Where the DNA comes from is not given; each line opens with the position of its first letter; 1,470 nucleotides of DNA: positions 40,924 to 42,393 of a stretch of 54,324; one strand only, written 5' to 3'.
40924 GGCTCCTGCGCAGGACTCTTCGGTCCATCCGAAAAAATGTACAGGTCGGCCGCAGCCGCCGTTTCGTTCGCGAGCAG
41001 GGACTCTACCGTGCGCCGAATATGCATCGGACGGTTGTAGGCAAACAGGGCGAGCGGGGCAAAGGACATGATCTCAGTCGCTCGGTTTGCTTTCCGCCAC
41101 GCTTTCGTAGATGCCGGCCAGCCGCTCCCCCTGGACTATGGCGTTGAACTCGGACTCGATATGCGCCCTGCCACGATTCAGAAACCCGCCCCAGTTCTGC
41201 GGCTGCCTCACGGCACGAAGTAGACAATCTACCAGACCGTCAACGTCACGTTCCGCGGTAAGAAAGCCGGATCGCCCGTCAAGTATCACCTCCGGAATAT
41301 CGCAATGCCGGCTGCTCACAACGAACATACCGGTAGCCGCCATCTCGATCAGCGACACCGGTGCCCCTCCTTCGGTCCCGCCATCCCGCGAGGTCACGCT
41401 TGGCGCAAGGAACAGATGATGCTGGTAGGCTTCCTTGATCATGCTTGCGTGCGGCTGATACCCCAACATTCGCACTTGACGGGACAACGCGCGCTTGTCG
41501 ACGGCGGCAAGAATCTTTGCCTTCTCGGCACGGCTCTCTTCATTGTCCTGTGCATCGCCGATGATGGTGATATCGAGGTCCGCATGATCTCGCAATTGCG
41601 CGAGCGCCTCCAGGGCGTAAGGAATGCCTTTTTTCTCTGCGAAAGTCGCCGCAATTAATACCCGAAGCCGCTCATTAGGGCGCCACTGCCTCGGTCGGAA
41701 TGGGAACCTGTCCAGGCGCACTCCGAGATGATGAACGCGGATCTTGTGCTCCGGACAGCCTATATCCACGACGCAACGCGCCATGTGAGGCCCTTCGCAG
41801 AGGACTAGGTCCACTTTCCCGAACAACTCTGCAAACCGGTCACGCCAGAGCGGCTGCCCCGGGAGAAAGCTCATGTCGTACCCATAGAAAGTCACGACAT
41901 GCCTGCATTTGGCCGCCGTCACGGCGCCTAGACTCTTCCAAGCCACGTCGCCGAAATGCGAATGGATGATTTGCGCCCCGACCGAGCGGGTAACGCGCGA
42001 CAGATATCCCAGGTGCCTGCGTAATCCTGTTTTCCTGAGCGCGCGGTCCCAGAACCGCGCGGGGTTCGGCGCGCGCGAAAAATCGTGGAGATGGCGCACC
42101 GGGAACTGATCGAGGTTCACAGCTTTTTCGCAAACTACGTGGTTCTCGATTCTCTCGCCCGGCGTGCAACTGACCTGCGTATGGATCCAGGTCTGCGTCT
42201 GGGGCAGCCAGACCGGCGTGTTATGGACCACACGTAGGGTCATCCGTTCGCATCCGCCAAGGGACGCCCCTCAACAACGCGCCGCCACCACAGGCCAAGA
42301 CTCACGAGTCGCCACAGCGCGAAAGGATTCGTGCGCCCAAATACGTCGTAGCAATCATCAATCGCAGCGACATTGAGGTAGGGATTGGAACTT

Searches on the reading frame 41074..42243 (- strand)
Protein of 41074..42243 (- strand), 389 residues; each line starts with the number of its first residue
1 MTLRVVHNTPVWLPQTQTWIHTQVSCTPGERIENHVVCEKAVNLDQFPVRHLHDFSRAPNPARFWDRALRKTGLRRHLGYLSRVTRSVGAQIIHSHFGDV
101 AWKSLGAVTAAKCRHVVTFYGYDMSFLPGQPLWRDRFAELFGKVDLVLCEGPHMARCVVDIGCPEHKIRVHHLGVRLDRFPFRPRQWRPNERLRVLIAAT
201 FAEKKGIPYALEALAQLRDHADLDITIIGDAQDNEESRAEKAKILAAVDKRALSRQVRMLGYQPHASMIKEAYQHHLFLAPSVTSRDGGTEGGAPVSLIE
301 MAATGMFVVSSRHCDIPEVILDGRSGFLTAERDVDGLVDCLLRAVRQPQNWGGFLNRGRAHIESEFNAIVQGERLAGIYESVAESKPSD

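Call 39: find_encoding_contigs(protein=window:41074-42243:-, flank=10000, max_places=1)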
Protein window:41074-42243:- (389 aa): 2 contigs read that carry it; 1 place shown.
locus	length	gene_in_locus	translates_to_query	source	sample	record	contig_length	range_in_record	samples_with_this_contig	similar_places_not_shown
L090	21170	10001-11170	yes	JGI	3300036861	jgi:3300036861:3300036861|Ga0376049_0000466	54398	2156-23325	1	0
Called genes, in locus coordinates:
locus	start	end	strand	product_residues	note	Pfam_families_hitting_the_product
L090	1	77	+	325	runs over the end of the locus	PF01370:Epimerase, PF04321:RmlD_sub_bind (weak), PF16363:GDP_Man_Dehyd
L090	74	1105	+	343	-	PF01073:3Beta_HSD, PF01370:Epimerase, PF02719:Polysacc_synt_2, PF04321:RmlD_sub_bind, PF07993:NAD_binding_4 (faint), PF08659:KR (faint), PF13460:NAD_binding_10 (weak), PF16363:GDP_Man_Dehyd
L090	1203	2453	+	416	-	PF00155:Aminotran_1_2 (weak), PF01041:DegT_DnrJ_EryC1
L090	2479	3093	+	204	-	-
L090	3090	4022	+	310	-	PF08545:ACP_syn_III, PF08541:ACP_syn_III_C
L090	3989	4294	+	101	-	PF00550:PP-binding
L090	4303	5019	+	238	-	PF00132:Hexapep (faint)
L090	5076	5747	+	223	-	PF13489:Methyltransf_23, PF13847:Methyltransf_31 (faint), PF08241:Methyltransf_11, PF08242:Methyltransf_12, PF13649:Methyltransf_25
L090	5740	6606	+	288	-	PF01209:Ubie_methyltran, PF13489:Methyltransf_23, PF07021:MetW (faint), PF08241:Methyltransf_11, PF08242:Methyltransf_12, PF13649:Methyltransf_25, PF13847:Methyltransf_31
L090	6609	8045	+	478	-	PF01943:Polysacc_synt, PF13440:Polysacc_synt_3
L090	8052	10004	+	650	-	PF13522:GATase_6, PF13537:GATase_7, PF12481:DUF3700 (weak), PF00733:Asn_synthase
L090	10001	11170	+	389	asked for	PF13439:Glyco_transf_4, PF00534:Glycos_transf_1, PF13692:Glyco_trans_1_4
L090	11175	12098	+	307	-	PF00535:Glycos_transf_2, PF03071:GNT-I (faint), PF13641:Glyco_tranf_2_3 (weak)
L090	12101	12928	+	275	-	-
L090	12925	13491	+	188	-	PF00132:Hexapep, PF14602:Hexapep_2 (weak)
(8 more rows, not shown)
